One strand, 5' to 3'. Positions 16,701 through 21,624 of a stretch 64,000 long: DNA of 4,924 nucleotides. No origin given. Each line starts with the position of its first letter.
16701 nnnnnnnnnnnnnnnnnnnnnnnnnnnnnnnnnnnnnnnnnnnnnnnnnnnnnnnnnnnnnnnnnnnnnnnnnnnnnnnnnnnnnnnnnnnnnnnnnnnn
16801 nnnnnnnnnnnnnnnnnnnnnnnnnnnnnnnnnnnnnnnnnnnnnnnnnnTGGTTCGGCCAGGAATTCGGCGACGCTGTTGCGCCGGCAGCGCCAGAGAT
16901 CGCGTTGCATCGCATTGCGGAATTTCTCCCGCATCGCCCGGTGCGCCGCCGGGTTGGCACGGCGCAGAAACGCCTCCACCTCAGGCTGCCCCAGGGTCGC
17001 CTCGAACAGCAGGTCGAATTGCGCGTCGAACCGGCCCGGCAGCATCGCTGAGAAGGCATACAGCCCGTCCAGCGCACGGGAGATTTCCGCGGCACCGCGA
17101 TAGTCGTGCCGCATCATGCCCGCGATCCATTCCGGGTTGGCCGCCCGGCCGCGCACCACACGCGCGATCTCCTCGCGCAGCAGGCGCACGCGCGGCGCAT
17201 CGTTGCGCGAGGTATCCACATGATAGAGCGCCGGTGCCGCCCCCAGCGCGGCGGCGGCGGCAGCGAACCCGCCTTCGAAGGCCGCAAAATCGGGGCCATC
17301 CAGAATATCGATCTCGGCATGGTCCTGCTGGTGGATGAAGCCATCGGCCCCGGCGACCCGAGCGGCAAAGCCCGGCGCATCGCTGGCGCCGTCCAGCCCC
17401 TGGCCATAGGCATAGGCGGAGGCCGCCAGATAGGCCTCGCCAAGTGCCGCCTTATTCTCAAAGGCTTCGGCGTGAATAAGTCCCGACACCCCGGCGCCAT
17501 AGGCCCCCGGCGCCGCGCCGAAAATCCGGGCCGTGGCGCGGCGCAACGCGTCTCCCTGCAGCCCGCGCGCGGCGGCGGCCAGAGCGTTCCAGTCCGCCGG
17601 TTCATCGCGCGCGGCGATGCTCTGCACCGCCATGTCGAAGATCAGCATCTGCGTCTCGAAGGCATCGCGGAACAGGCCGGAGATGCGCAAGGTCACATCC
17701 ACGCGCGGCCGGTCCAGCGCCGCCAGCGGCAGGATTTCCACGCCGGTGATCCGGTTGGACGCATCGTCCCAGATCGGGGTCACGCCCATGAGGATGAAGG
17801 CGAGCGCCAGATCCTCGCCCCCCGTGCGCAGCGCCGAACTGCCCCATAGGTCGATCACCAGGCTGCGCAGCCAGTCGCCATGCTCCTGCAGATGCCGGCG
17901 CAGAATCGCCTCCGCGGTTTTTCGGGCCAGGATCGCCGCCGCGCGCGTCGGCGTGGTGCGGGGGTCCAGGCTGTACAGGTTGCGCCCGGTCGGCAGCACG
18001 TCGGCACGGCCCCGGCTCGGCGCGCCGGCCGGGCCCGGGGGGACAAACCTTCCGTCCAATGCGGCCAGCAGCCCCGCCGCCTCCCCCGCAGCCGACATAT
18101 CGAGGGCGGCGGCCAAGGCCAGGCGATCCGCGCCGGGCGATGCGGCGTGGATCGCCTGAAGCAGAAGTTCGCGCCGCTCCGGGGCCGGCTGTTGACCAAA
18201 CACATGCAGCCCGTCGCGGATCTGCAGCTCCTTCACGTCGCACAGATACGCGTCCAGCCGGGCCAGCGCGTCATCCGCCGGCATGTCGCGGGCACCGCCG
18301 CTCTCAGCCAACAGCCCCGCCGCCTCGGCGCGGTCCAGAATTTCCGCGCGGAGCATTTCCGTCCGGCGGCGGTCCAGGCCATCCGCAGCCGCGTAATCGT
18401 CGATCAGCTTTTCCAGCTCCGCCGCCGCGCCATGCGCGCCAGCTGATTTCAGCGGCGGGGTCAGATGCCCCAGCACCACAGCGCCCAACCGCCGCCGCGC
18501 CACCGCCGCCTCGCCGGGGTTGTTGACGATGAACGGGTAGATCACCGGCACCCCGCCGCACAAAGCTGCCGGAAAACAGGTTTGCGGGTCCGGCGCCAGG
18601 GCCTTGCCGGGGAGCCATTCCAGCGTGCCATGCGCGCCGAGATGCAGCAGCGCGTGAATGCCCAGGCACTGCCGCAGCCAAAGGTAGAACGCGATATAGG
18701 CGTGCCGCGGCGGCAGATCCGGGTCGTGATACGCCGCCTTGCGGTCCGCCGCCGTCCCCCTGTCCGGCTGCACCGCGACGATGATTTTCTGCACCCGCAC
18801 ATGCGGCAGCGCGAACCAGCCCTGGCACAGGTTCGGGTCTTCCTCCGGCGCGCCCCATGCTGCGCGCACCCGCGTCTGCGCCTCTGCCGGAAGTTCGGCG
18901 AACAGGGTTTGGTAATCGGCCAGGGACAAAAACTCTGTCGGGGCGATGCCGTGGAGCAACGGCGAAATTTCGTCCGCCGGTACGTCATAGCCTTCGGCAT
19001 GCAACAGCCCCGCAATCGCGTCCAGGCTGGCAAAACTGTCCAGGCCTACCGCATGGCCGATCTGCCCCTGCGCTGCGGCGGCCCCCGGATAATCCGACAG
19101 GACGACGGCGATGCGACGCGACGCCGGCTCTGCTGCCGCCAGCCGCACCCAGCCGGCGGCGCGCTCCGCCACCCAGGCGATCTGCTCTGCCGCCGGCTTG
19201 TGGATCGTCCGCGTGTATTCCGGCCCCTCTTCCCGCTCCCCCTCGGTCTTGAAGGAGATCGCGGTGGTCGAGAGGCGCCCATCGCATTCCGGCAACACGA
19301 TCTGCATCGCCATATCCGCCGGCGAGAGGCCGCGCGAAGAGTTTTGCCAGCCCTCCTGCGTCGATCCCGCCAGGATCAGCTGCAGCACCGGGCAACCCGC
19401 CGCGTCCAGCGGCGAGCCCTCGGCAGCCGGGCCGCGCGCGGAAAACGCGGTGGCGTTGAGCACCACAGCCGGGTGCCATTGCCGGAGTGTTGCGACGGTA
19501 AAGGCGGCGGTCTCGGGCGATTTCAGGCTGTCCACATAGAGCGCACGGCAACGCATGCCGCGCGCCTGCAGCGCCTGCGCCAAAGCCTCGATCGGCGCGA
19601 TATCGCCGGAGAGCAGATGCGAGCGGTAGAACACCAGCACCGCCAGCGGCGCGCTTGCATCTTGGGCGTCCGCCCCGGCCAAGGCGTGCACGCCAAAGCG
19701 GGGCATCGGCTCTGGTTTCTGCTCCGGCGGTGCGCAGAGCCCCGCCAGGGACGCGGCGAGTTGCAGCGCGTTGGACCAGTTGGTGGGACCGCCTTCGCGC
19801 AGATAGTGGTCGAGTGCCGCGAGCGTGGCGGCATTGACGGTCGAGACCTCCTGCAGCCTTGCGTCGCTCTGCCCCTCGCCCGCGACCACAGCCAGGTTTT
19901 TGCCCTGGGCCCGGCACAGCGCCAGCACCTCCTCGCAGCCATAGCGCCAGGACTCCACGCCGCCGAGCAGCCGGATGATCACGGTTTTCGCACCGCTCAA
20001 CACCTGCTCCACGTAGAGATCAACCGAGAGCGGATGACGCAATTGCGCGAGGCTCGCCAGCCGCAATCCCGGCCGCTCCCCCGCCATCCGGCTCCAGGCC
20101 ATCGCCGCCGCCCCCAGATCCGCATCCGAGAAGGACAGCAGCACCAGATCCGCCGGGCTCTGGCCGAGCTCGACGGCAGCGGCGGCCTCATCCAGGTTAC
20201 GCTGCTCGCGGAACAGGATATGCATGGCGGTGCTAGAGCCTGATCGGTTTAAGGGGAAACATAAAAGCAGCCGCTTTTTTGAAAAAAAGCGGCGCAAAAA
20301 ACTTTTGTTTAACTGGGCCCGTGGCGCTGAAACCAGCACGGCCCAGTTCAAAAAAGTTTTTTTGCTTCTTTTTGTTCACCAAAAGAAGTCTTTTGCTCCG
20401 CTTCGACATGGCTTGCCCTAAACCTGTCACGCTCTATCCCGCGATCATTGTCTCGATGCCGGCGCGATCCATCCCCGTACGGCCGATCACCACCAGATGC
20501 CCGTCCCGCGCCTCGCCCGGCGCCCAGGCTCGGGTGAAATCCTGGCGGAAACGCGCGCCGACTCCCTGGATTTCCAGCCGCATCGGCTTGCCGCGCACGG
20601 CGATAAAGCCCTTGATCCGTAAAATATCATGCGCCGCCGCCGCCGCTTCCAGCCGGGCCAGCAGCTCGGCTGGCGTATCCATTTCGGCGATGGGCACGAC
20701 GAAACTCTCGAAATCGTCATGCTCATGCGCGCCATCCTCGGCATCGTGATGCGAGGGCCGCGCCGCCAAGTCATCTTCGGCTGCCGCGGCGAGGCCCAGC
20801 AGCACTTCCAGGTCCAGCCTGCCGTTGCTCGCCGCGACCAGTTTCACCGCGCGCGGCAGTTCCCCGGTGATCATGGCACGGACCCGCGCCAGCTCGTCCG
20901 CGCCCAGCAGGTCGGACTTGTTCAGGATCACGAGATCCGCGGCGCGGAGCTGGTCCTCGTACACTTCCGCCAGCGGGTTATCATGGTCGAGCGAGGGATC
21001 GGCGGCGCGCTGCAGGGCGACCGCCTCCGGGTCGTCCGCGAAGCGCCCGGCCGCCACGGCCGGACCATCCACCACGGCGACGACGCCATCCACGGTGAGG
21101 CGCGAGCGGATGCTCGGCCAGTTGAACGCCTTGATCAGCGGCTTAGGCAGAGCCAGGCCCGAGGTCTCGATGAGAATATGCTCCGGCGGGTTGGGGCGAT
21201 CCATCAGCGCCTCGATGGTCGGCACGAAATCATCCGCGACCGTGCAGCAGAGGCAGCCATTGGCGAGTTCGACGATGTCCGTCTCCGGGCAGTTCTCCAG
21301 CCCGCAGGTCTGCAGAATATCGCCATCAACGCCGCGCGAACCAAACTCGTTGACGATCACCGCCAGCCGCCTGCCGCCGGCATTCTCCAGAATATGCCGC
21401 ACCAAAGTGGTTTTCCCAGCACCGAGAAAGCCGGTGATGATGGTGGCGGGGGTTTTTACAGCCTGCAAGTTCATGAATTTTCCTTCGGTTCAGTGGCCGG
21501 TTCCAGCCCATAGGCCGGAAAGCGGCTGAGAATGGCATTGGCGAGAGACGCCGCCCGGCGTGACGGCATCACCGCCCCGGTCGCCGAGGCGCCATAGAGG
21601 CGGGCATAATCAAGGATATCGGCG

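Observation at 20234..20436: Unassigned MITE family: 9 copies in 64 kb of a ~200-bp TA-targeting multi-hairpin element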

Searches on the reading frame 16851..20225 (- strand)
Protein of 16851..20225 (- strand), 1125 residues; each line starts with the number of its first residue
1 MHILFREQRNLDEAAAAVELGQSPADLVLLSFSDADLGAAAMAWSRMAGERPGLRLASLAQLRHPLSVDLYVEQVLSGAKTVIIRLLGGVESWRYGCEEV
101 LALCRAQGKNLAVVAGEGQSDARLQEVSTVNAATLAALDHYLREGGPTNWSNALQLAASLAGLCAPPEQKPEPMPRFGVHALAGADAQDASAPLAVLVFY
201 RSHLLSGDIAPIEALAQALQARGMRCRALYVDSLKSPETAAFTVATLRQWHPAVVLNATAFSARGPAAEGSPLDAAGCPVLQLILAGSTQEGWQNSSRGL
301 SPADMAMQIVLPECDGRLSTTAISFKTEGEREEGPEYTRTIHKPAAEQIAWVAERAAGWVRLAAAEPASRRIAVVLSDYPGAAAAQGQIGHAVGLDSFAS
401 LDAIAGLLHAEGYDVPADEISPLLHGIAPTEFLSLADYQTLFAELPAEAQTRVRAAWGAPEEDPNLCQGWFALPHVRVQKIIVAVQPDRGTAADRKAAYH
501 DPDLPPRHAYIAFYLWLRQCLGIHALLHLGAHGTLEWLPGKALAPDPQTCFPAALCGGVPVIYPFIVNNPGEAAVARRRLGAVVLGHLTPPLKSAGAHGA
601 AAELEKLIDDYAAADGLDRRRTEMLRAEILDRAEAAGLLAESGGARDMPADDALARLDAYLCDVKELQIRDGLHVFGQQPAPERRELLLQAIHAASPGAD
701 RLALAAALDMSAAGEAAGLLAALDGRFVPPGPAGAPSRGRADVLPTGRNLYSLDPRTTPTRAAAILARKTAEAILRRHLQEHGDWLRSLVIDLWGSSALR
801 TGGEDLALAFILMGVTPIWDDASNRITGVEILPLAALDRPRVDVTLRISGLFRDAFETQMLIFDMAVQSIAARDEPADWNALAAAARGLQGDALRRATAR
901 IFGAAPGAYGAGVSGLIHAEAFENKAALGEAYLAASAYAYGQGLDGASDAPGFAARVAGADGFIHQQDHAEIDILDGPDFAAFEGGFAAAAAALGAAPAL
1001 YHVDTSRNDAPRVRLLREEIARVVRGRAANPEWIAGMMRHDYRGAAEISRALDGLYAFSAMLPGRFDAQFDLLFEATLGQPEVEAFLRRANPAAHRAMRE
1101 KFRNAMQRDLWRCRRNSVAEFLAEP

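Call 99: search_protein_families(library=pfam, proteins=[window:16851-20225:-])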
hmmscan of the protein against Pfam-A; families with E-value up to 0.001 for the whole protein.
window:16851-20225:- (1125 aa): 1 family
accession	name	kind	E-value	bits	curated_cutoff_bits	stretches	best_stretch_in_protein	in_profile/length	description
PF02514.21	CobN-Mg_chel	-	6.6e-285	948.5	24.5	2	140-707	2-613/1090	CobN/Magnesium Chelatase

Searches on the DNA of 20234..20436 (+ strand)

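Call 13: search_dna_similar(query=window:20234-20436:+, collection=plasmids, mode=distant, max_rows=30)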
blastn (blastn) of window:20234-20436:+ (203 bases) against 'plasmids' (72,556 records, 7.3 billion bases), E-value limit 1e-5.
No match.

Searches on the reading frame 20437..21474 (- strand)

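Call 99: search_protein_families(library=pfam, proteins=[window:20437-21474:-])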
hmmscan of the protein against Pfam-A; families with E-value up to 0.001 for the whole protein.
window:20437-21474:- (346 aa): 2 families
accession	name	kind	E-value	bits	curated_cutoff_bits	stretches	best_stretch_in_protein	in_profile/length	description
PF02492.25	cobW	-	1.1e-53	181.9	20.7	1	9-203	1-169/180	CobW/HypB/UreG, nucleotide-binding domain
PF07683.19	CobW_C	-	2.4e-16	59.8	22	1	256-343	2-89/94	Cobalamin synthesis protein cobW C-terminal domain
